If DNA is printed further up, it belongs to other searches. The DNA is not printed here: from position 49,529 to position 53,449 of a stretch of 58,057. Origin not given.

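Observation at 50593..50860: PolC lacks the proofreading DEDD exonuclease insert while all PHP metal-ligand positions look intact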

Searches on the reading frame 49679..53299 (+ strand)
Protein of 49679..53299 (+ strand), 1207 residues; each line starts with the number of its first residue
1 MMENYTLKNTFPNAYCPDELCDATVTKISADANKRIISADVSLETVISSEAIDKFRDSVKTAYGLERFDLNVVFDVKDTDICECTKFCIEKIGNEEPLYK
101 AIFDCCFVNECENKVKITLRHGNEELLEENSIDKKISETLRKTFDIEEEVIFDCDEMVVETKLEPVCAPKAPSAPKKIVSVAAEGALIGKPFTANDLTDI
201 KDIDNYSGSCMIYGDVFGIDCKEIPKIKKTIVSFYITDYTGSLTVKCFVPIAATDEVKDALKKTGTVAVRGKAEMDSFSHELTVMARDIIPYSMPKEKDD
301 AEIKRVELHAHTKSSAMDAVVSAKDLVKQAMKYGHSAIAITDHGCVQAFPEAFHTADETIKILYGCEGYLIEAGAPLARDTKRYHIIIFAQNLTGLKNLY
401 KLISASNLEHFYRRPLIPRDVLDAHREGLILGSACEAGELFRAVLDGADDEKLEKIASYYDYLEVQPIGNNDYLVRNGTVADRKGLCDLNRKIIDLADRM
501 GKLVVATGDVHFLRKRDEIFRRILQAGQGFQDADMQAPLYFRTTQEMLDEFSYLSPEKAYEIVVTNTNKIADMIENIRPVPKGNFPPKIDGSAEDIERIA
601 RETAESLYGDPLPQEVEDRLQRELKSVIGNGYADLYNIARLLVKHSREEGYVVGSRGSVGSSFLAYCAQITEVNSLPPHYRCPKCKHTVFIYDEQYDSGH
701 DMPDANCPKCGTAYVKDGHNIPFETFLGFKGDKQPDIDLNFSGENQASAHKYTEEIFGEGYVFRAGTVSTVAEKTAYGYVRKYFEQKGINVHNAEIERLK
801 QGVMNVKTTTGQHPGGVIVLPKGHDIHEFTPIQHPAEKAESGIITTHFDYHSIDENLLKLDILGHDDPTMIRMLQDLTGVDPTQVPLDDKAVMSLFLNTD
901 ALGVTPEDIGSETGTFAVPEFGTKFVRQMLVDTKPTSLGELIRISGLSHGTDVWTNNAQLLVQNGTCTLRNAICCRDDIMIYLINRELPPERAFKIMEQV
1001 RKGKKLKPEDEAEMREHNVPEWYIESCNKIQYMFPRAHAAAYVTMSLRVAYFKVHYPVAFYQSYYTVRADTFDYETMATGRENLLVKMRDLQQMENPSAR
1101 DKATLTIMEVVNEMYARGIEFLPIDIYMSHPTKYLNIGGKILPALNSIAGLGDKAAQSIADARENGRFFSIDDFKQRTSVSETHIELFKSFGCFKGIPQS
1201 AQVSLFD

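Call 3: search_protein_families(library=pfam, proteins=[window:49679-53299:+], max_evalue=1)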
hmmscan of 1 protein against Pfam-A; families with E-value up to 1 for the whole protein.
window:49679-53299:+ (1207 aa): 15 families
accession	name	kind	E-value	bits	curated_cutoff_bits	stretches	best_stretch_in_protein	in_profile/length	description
PF07733.18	DNA_pol3_alpha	-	2.4e-54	185.1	23.9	2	596-786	3-153/260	Bacterial DNA polymerase III alpha NTPase domain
PF02811.25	PHP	-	5.6e-32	111.8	26.4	1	307-460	1-149/164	PHP domain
PF17657.6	DNA_pol3_finger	-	2.8e-24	85.8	22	1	867-1010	1-153/166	Bacterial DNA polymerase III alpha subunit finger domain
PF14579.12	HHH_6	-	4.9e-13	49.5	25.6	1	1118-1198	1-84/90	Helix-hairpin-helix motif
PF01336.31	tRNA_anti-codon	-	3.2e-05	24.2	27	1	214-290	5-73/75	OB-fold nucleic acid binding domain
PF12836.13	HHH_3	-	0.00012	22.5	27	1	1143-1188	14-60/65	Helix-hairpin-helix motif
PF03934.19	T2SSK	-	0.0091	16.8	24.2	1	1148-1182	15-49/63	Type II secretion system (T2SS), protein K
PF09723.15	Zn_ribbon_8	-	0.011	16.2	34.4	1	680-713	6-36/41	Zinc ribbon domain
PF13248.11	Zn_ribbon_3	-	0.017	15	27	0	706-720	4-17/26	zinc-ribbon domain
PF14480.11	DNA_pol3_a_NI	-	0.026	14.9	22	1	20-62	19-61/72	DNA polymerase III polC-type N-terminus I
PF13932.14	SAM_GIDA_C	-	0.067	13.5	27.1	1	926-948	27-49/57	tRNA modifying enzyme MnmG/GidA C-terminal helical bundle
PF01155.25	HypA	-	0.11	13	28.9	1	672-715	63-97/112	Hydrogenase/urease nickel incorporation, metallochaperone, hypA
PF06750.18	A24_N_bact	-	0.12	12.9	23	0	657-693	3-41/84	Bacterial Peptidase A24 N-terminal domain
PF12494.13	DUF3695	-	0.16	12.2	27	0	403-423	25-45/101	Protein of unknown function (DUF3695)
PF24747.1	Zn-ribbon_GIR1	-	0.86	9.9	26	0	681-690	23-32/37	GIR1-like zinc ribbon domain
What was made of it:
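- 49679..53302 (+): polC, 1207 aa. PolC-type DNA polymerase III alpha subunit without the DnaQ-like exonuclease insert. Pfam domains (call 3).
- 49679..50263 (+): PolC N-terminal region, residues about 1-195. Weak Pfam hit to DNA_pol3_a_NI, E=0.026 (call 3).
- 50318..50548 (+): OB fold, residues 214-290, N-terminal to PHP as in PolC. Pfam tRNA_anti-codon, 3.2e-5, below the curated cut-off (call 3).
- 51464..52978 (+): Polymerase core (palm, thumb, fingers). It holds the catalytic D736, D738 and D861, and a four-Cys zinc module (CPKC at 682-685, CPKC at 707-710). Pfam DNA_pol3_alpha, 2.4e-54, and finger, 2.8e-24 (call 3).
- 53030..53272 (+): Tandem helix-hairpin-helix domain. Pfam HHH_6, 4.9e-13 (call 3).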

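Call 4: search_protein_families(library=ncbifam, proteins=[window:49679-53299:+], max_evalue=0.01)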
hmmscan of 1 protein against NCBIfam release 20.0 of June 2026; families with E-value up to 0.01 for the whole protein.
window:49679-53299:+ (1207 aa): 21 families
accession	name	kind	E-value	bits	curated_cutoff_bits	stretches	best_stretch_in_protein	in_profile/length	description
NF001688.0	PRK00448.1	equivalog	0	1491.8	873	2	381-1207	612-1445/1445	PolC-type DNA polymerase III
TIGR01405.1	polC_Gram_pos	equivalog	0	1387.1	1043.45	2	381-1206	378-1211/1211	DNA polymerase III subunit alpha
TIGR00594.1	polc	superfamily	1.8e-70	238.2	434.35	4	306-676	2-381/1022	DNA polymerase III subunit alpha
NF005298.0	PRK06826.1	equivalog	2.4e-65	220.9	1260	3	305-676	5-379/1151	DNA polymerase III subunit alpha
NF004226.0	PRK05673.1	equivalog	4.8e-63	213.5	1002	4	306-676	7-384/1146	DNA polymerase III subunit alpha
NF005617.0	PRK07374.1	equivalog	1.3e-49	169.1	1653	2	306-674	4-388/1170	DNA polymerase III subunit alpha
NF007079.0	PRK09532.1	equivalog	7.8e-41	140.2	1525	1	306-675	4-387/876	DNA polymerase III subunit alpha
NF004225.0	PRK05672.1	subfamily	9.2e-38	129.9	939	2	306-675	7-372/1047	error-prone DNA polymerase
NF005377.0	PRK06920.1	equivalog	3e-31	108.1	1806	1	304-676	2-364/1108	DNA polymerase III subunit alpha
NF005516.0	PRK07135.1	equivalog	6.7e-25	87.4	1084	3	557-676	189-314/974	DNA polymerase III DnaE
NF005582.0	PRK07279.1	equivalog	2.4e-22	78.9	1279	3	1031-1065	677-711/1033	DNA polymerase III subunit alpha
NF004550.0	PRK05898.1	equivalog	9.3e-11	40.6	1182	1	617-676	255-315/971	DNA polymerase III subunit alpha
NF047912.1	ECs_2282_CxxC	subfamily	1.9e-06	27.7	37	1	680-717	3-40/60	ECs_2282 family putative zinc-binding protein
NF005616.0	PRK07373.1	equivalog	3e-06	26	646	1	1112-1179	84-151/449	DNA polymerase III subunit alpha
NF041577.1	nside_bi_sphtase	equivalog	7.9e-06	25.2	400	1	305-367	3-64/276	3',5'-nucleoside bisphosphate phosphatase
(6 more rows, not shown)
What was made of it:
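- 49679..53302 (+): NCBIfam NF001688 scores 1491.8 bits against a cut-off of 873 (call 4).
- On PolC-type DNA polymerase III alpha (NCBIfam NF001688 / TIGR01405): TIGR01405 scores 1387.1 against 1043 (call 4).
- Closest known: Canonical PolC. Same: It passes the same NCBIfam equivalogs (call 4).
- Checked: It matches in two stretches, and the second aligns query 381-1207 with profile 612-1445, so roughly 200 profile positions are skipped (call 4).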
